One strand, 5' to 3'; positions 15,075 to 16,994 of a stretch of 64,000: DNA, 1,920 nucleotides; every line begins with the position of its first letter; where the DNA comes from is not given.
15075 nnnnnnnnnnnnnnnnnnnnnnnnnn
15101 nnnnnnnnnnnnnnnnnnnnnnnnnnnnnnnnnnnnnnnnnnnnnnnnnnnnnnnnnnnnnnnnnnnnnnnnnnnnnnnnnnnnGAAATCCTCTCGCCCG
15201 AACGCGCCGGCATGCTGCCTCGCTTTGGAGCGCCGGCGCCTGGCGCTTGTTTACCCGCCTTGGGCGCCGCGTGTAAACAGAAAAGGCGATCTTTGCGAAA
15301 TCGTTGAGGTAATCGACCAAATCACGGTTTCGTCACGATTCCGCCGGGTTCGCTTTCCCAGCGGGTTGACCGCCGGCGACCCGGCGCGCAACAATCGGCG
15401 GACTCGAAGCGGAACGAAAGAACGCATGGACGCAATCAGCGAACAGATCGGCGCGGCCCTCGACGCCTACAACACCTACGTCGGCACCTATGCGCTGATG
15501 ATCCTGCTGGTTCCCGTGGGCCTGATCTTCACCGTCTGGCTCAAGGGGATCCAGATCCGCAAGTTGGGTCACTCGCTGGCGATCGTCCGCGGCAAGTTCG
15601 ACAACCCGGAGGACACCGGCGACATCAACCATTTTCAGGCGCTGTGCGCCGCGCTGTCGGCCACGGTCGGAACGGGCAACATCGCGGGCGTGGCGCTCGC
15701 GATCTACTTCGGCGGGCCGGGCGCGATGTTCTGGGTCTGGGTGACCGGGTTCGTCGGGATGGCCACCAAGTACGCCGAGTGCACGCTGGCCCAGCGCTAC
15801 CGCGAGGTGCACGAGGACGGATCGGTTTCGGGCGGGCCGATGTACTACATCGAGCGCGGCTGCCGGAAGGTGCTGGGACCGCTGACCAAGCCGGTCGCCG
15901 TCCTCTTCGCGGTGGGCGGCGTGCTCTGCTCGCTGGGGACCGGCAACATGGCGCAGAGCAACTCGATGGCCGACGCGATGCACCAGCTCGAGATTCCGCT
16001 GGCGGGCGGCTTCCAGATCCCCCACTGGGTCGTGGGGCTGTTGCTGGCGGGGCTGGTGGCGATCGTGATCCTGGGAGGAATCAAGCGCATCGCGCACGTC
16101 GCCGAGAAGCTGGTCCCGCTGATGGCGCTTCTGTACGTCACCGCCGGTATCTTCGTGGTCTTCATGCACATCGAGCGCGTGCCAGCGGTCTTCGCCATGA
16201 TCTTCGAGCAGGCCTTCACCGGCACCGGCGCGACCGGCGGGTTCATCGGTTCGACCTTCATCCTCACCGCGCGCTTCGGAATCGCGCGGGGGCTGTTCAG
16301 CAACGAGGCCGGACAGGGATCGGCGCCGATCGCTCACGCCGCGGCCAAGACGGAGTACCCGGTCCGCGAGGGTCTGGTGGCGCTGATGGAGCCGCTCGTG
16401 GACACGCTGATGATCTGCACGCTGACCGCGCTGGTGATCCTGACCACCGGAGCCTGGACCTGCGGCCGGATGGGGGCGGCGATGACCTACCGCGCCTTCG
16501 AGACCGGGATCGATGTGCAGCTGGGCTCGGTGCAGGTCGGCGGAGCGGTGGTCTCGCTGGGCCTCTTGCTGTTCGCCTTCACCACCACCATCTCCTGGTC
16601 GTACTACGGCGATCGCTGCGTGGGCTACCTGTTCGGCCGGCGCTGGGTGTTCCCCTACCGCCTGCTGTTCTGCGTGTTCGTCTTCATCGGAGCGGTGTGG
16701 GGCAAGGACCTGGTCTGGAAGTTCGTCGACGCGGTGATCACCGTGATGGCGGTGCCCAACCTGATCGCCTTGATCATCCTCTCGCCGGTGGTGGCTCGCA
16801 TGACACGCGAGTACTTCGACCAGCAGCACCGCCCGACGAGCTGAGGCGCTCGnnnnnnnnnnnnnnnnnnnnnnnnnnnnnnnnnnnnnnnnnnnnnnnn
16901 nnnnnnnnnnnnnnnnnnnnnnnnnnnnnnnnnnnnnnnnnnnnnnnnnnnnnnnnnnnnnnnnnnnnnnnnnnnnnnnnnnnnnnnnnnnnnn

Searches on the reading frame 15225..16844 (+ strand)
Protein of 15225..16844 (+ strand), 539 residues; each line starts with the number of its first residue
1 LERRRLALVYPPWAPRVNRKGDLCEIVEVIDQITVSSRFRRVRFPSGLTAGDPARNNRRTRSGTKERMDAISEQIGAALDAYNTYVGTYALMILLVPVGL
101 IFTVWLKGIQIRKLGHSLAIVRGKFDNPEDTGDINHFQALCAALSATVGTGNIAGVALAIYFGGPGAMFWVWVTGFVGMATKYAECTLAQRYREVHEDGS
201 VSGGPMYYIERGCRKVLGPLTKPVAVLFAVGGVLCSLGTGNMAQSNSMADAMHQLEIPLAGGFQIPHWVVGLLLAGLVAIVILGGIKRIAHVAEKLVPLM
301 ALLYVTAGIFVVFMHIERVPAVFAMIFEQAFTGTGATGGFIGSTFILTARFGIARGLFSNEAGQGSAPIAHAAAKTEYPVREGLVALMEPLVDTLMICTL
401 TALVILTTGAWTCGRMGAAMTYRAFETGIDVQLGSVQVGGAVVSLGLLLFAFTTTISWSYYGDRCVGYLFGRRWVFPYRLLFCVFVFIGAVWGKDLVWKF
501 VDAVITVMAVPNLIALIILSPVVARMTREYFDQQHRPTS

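Call 29: search_protein_families(library=pfam, proteins=[window:15225-16844:+], max_evalue=0.001)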
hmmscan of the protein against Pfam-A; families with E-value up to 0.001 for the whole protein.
window:15225-16844:+ (539 aa): 1 family
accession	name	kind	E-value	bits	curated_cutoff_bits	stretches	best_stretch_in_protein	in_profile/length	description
PF01235.23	Na_Ala_symp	-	1.2e-136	456.6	24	1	129-536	8-385/392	Sodium:alanine symporter family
